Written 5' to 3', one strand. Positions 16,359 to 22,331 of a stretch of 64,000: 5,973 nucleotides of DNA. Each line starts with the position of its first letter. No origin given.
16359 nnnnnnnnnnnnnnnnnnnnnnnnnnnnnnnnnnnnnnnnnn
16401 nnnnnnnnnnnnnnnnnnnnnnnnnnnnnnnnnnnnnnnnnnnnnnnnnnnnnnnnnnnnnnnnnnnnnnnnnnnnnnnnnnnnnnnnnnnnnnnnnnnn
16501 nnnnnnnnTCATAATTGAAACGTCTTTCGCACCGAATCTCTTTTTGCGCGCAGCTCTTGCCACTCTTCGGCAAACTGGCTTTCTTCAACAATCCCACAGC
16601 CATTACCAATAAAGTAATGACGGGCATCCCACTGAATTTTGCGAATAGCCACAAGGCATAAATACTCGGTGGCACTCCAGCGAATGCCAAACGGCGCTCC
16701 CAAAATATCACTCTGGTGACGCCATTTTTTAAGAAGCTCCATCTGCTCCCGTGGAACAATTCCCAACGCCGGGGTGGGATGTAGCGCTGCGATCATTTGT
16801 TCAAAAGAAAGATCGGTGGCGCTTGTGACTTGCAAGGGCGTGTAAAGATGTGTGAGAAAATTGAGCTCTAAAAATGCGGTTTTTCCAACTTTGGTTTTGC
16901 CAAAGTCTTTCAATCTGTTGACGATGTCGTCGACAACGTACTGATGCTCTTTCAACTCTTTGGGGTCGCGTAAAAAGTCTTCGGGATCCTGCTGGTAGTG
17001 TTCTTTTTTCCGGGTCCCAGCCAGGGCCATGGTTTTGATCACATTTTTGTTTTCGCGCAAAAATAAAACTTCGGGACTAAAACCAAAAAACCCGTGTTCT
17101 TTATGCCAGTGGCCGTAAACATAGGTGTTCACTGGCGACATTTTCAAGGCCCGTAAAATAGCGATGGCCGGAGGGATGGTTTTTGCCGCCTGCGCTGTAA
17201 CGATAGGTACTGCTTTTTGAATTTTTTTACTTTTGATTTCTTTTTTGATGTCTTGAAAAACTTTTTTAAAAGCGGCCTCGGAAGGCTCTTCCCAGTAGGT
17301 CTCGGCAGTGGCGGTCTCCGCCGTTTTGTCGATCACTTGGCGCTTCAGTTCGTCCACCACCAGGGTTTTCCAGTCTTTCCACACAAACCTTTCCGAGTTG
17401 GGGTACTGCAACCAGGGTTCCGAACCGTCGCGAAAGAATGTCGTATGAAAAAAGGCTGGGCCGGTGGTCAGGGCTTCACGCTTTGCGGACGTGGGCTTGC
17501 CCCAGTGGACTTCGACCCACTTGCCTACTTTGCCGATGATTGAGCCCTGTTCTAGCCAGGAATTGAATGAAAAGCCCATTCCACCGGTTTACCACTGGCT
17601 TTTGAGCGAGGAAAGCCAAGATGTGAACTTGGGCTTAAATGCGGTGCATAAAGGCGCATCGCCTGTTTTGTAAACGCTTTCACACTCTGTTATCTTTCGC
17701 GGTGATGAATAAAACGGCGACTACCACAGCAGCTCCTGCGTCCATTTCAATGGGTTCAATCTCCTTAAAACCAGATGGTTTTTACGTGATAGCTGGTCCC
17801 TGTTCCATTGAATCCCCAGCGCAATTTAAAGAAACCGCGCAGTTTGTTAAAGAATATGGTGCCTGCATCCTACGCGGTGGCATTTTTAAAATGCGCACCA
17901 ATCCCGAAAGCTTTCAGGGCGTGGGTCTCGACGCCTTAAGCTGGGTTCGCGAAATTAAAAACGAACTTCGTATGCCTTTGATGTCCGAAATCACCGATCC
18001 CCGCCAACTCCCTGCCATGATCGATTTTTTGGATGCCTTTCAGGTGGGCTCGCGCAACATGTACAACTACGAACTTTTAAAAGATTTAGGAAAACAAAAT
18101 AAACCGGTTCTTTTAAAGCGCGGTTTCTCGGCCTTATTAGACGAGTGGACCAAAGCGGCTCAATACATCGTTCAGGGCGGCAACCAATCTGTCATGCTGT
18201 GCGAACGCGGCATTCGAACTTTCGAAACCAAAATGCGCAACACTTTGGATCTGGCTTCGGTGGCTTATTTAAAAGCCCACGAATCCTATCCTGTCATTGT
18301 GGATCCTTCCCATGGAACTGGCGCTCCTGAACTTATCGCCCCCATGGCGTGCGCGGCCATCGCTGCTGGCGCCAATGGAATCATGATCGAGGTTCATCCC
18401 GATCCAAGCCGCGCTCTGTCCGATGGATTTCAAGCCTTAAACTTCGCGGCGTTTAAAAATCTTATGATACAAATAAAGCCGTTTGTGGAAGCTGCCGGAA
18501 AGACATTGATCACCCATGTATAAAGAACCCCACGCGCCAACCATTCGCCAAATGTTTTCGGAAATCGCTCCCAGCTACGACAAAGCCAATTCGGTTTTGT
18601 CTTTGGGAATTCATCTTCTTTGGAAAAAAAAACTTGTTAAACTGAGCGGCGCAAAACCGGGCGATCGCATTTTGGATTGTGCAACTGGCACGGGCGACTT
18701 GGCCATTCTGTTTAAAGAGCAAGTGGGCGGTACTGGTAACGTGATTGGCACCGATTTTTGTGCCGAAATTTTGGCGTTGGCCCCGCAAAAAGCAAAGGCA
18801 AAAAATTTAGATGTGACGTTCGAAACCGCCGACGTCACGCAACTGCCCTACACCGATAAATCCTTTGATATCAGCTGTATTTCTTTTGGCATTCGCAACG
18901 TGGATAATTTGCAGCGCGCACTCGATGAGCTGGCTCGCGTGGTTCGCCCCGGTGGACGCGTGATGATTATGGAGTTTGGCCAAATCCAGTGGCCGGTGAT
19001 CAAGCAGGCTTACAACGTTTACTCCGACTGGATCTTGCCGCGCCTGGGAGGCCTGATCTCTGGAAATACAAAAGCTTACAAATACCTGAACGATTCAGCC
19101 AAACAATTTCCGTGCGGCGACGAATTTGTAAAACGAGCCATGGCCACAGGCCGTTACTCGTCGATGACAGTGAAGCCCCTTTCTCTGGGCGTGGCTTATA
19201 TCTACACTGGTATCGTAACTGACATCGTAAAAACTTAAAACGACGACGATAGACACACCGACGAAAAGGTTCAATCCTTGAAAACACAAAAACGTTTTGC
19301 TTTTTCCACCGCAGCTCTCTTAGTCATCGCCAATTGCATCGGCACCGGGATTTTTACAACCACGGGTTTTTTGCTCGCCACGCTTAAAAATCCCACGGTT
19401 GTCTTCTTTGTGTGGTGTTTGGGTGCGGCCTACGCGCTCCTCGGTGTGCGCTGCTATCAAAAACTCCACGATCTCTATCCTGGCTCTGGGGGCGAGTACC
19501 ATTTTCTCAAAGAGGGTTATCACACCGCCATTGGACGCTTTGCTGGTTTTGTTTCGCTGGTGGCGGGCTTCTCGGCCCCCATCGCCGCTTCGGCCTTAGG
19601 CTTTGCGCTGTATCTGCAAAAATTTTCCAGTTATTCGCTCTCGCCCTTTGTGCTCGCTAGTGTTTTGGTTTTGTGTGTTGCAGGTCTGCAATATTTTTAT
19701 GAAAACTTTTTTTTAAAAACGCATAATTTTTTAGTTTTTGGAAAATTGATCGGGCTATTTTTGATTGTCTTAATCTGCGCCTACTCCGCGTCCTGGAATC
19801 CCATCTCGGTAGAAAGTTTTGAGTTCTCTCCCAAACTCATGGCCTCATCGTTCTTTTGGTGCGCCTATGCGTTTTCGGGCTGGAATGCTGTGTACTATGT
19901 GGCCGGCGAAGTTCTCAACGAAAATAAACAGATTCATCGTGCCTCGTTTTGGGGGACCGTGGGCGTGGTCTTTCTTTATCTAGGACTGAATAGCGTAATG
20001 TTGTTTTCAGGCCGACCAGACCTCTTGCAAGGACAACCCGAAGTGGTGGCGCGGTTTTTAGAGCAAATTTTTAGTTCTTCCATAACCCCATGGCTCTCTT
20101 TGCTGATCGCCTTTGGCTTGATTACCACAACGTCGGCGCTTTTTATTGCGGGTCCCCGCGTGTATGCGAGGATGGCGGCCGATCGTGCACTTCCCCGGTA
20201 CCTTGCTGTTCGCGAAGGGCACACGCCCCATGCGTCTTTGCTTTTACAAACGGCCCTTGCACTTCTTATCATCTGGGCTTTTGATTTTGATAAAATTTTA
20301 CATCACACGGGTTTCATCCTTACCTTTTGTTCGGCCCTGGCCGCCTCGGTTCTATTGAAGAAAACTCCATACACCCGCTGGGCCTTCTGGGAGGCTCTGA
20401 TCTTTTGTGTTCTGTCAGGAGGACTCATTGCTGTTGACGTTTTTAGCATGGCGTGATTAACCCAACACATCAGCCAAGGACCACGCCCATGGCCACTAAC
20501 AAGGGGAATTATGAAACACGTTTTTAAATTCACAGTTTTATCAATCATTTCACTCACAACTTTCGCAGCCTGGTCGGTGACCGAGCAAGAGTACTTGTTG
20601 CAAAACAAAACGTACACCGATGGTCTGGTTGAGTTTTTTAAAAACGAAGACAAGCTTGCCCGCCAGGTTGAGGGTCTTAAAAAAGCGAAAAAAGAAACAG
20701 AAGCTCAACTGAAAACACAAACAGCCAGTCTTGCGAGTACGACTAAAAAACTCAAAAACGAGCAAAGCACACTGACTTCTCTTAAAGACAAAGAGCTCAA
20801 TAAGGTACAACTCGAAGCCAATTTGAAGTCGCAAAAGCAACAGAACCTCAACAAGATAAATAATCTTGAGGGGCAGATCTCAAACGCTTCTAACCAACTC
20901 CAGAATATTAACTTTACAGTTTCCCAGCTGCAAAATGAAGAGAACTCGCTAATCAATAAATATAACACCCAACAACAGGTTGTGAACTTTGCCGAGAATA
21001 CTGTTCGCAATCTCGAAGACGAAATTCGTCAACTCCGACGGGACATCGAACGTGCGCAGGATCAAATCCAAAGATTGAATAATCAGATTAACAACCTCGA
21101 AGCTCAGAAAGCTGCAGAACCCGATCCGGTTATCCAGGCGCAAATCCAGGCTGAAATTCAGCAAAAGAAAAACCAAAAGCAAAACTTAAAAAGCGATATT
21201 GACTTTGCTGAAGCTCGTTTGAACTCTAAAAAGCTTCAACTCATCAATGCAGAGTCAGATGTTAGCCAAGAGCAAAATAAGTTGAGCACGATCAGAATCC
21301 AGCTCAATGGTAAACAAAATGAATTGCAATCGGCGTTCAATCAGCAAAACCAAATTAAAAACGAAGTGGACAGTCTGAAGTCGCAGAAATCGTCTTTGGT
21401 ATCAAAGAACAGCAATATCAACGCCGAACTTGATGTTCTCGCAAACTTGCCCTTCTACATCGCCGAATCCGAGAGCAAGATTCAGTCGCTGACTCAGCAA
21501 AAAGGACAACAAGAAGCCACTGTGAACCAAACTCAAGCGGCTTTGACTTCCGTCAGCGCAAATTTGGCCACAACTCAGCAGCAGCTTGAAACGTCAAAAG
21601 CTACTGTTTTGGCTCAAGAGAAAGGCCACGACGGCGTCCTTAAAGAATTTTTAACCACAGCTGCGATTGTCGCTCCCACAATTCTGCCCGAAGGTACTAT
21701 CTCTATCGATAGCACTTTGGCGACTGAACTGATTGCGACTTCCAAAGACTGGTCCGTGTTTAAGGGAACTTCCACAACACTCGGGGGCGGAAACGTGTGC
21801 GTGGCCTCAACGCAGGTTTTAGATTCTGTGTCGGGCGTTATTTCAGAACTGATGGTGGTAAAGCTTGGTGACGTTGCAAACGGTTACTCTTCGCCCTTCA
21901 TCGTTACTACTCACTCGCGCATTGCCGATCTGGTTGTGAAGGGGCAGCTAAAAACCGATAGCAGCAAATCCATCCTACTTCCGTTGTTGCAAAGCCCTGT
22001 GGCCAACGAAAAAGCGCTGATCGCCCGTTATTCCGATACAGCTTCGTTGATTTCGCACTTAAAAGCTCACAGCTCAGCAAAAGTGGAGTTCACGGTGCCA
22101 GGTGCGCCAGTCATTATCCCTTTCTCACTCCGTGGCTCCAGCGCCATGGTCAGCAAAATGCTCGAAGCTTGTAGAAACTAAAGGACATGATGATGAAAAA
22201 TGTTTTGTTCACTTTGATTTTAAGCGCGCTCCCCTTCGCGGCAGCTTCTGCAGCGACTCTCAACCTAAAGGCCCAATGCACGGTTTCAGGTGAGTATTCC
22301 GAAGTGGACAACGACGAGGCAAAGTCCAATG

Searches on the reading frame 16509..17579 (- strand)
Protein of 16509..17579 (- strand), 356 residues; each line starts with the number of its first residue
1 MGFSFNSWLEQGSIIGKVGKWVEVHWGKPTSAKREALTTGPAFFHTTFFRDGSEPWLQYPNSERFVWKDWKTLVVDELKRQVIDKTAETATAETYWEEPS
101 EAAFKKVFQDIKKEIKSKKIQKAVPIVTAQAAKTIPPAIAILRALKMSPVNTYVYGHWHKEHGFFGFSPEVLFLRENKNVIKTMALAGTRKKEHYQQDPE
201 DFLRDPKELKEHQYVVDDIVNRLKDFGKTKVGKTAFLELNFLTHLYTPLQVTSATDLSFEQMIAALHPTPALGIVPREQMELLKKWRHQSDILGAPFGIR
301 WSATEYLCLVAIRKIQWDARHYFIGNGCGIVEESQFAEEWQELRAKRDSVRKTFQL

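Call 49: search_protein_families(library=pfam, proteins=[window:16509-17579:-], max_evalue=0.0001)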
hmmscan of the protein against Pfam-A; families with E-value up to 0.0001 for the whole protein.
window:16509-17579:- (356 aa): 1 family
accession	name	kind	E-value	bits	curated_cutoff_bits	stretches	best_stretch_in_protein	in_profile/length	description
PF00425.24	Chorismate_bind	-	1.2e-42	146.6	27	1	101-346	2-257/257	chorismate binding enzyme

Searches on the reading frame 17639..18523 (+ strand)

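Call 49: search_protein_families(library=pfam, proteins=[window:17639-18523:+], max_evalue=0.0001)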
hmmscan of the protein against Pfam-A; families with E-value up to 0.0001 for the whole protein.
window:17639-18523:+ (294 aa): 2 families
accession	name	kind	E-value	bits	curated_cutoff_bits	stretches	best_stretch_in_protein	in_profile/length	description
PF00793.26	DAHP_synth_1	-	2.9e-70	236.7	25.5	1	46-278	16-263/270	DAHP synthetase I family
PF03102.20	NeuB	-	1.4e-08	34.9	22.1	1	104-288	62-238/241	NeuB family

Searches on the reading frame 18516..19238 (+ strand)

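Call 49: search_protein_families(library=pfam, proteins=[window:18516-19238:+], max_evalue=0.0001)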
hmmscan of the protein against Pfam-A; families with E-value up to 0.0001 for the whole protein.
window:18516-19238:+ (240 aa): 8 families
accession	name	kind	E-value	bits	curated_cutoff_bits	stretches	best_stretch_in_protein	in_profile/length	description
PF01209.24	Ubie_methyltran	-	1.1e-59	202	20.1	1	10-233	9-232/233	ubiE/COQ5 methyltransferase family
PF13649.12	Methyltransf_25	-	3.9e-21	76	27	1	52-147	1-97/97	Methyltransferase domain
PF13847.12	Methyltransf_31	-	1.9e-19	70.2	27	1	47-155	2-113/145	Methyltransferase domain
PF08241.18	Methyltransf_11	-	2.5e-19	70.1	21.2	1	53-151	1-95/95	Methyltransferase domain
PF13489.12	Methyltransf_23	-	2.5e-10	40.8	27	1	35-156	8-121/164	Methyltransferase domain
PF08242.18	Methyltransf_12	-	8e-09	36.6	30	1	53-149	1-98/98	Methyltransferase domain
PF07021.18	MetW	-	1.5e-06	28.4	21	1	47-145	12-104/193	Methionine biosynthesis protein MetW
PF01135.25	PCMT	-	5.7e-05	23.4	20.3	1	45-109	70-135/210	Protein-L-isoaspartate(D-aspartate) O-methyltransferase (PCMT)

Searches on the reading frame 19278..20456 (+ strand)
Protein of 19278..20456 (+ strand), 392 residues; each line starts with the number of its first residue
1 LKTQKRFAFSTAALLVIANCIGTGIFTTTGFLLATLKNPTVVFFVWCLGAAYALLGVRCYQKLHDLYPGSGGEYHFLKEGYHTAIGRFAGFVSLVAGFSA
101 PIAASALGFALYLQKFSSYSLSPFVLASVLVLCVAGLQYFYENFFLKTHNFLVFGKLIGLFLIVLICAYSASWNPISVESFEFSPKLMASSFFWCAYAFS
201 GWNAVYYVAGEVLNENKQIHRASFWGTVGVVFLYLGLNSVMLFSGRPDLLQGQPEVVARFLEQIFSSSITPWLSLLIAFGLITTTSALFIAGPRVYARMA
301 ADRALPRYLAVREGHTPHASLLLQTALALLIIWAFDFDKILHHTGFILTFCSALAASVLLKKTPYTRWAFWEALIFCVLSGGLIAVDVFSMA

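Call 49: search_protein_families(library=pfam, proteins=[window:19278-20456:+], max_evalue=0.0001)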
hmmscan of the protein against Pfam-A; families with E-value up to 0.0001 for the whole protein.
window:19278-20456:+ (392 aa): 1 family
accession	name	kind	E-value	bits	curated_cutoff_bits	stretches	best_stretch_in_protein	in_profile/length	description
PF13520.12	AA_permease_2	-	1.9e-26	93.4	27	1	8-374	2-390/427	Amino acid permease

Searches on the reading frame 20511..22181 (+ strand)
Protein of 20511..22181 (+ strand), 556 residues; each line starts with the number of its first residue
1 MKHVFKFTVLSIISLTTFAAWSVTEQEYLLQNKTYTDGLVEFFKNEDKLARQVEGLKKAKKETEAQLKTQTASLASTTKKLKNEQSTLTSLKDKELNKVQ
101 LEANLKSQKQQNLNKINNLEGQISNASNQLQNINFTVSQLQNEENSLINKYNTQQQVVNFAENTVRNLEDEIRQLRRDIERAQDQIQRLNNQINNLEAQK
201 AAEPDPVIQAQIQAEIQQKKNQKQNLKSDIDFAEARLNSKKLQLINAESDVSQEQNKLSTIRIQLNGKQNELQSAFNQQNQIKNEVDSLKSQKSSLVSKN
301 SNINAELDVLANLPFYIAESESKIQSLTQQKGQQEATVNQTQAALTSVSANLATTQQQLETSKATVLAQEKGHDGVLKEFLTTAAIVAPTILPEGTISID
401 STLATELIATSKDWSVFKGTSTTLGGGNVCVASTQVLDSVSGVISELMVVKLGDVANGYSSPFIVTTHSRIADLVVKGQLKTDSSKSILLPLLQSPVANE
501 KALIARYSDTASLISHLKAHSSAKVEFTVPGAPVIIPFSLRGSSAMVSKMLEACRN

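Call 8: search_protein_families(library=pfam, proteins=[window:20511-22181:+], max_evalue=0.001)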
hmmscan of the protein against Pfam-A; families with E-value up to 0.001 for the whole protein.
window:20511-22181:+ (556 aa): 1 family
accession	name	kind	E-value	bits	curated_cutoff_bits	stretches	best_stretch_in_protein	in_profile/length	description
PF04102.17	SlyX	-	0.00057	20.9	30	1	159-204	13-58/67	SlyX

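Call 77: search_protein_families(library=ncbifam, proteins=[window:20511-22181:+], max_evalue=0.001)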
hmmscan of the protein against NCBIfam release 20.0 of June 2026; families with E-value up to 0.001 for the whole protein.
window:20511-22181:+ (556 aa): 8 families
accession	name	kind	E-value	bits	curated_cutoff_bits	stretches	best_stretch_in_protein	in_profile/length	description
TIGR02168.1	SMC_prok_B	equivalog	8.6e-10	37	567.35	1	30-307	232-514/1181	chromosome segregation protein SMC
TIGR02169.1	SMC_prok_A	equivalog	1e-08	33.4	729.4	2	50-216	791-961/1165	chromosome segregation protein SMC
NF045487.1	ASRP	equivalog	4.8e-08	32.1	300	1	92-370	128-403/593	archaea-specific SMC-related protein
TIGR04523.1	Mplasa_alph_rch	subfamily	9.9e-08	30.4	270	1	39-303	154-403/745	helix-rich protein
NF041034.1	Rad50_Sulf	equivalog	0.00016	19.7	1000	1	57-235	439-615/872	DNA double-strand break repair ATPase Rad50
NF002572.0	PRK02224.1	equivalog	0.00023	19.6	1087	1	93-364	184-454/888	DNA double-strand break repair ATPase Rad50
TIGR02473.1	flagell_FliJ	equivalog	0.00047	20.6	50.45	1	155-251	5-105/141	flagellar export protein FliJ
NF041035.1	Rad50_Halo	equivalog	0.00077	17.9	1000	0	47-363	254-550/883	DNA double-strand break repair ATPase Rad50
